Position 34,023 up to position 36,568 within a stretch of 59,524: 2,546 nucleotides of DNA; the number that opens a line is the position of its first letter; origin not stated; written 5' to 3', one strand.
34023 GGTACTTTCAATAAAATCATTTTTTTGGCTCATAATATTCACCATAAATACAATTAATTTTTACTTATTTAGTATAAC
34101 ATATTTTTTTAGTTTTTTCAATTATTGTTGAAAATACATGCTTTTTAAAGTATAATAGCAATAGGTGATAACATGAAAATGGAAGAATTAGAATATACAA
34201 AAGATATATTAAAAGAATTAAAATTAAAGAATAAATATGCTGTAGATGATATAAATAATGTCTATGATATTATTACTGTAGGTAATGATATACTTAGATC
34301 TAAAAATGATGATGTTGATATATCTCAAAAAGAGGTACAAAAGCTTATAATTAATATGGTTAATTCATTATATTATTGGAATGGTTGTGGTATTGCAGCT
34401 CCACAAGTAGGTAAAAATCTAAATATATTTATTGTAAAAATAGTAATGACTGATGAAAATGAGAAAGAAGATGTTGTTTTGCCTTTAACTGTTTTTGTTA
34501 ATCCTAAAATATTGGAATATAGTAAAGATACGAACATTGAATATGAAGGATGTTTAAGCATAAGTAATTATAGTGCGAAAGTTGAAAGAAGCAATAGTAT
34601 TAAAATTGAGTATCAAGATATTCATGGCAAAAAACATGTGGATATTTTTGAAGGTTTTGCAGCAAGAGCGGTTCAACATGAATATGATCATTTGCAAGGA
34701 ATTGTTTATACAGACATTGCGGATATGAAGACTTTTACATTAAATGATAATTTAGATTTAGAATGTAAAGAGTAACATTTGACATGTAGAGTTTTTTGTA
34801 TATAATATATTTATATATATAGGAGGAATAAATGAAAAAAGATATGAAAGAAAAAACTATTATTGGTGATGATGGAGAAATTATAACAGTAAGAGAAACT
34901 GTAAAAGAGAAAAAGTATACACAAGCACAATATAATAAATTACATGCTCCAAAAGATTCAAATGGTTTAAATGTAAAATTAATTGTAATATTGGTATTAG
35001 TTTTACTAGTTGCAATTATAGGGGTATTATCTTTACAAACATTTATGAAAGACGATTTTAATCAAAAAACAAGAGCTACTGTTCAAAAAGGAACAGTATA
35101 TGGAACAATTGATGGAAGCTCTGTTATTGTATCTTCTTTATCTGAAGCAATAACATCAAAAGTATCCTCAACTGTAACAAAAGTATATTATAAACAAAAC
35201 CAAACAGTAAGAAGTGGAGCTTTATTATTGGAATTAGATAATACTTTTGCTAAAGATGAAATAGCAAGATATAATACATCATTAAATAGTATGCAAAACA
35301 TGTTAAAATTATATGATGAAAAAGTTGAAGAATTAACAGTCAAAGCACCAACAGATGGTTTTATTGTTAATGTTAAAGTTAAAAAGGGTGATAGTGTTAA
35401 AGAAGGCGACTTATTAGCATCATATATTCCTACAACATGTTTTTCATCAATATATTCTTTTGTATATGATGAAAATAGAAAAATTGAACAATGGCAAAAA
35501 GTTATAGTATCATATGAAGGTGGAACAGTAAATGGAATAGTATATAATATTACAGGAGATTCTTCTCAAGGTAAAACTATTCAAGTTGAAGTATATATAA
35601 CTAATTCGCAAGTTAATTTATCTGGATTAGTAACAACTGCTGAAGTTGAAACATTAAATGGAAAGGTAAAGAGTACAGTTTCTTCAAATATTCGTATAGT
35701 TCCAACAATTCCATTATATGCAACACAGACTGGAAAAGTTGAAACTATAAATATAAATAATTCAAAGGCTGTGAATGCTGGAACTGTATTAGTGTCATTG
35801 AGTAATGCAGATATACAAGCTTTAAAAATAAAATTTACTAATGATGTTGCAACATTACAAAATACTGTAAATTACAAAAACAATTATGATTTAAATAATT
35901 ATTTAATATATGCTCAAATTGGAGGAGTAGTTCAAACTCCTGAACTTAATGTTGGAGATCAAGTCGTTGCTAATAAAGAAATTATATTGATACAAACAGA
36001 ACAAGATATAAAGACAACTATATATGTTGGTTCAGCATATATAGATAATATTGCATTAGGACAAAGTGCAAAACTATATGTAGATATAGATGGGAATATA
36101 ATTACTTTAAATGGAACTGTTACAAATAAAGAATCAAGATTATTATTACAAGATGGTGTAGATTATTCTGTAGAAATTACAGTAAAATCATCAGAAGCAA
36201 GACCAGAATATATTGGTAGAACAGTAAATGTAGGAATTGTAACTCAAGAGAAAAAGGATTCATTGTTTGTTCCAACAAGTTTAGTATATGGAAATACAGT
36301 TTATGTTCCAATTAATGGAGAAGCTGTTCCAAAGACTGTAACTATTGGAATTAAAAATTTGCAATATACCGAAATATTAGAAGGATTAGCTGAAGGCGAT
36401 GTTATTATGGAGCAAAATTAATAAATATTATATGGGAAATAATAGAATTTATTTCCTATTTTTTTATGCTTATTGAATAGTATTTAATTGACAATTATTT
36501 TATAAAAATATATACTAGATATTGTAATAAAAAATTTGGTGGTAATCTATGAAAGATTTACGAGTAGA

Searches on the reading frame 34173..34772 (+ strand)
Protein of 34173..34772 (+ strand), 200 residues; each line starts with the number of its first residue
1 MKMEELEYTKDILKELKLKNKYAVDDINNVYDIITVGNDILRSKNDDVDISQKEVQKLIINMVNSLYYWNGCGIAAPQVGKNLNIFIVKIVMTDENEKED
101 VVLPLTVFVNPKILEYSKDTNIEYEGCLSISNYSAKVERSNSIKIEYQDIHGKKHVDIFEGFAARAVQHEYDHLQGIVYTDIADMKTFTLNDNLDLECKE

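Call 99: search_protein_families(library=pfam, proteins=[window:34173-34772:+], max_evalue=0.001)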
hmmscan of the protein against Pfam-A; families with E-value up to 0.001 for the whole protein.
window:34173-34772:+ (200 aa): 1 family
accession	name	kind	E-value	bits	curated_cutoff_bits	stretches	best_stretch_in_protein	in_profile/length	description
PF01327.26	Pep_deformylase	-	5.3e-47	159.7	22.8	1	31-184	2-151/156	Polypeptide deformylase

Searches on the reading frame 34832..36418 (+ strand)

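Call 99: search_protein_families(library=pfam, proteins=[window:34832-36418:+], max_evalue=0.001)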
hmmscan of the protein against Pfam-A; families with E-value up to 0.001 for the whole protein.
window:34832-36418:+ (529 aa): 5 families
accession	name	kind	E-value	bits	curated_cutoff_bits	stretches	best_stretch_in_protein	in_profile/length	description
PF13437.12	HlyD_3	-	1.4e-17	64.8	22.2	2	169-259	1-96/106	HlyD family secretion protein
PF13533.13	Biotin_lipoyl_2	-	2.6e-17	62.6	29.8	2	169-197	2-30/32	Biotin-lipoyl like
PF16576.10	HlyD_D23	-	1.9e-10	40.8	30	0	166-197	107-138/214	Barrel-sandwich domain of CusB or HlyD membrane-fusion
PF00364.28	Biotin_lipoyl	-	3.7e-09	36.7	22.1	1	167-196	42-71/73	Biotin-requiring enzyme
PF00358.26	PTS_EIIA_1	-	0.00095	19.3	27.2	0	169-198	76-103/127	phosphoenolpyruvate-dependent sugar phosphotransferase system, EIIA 1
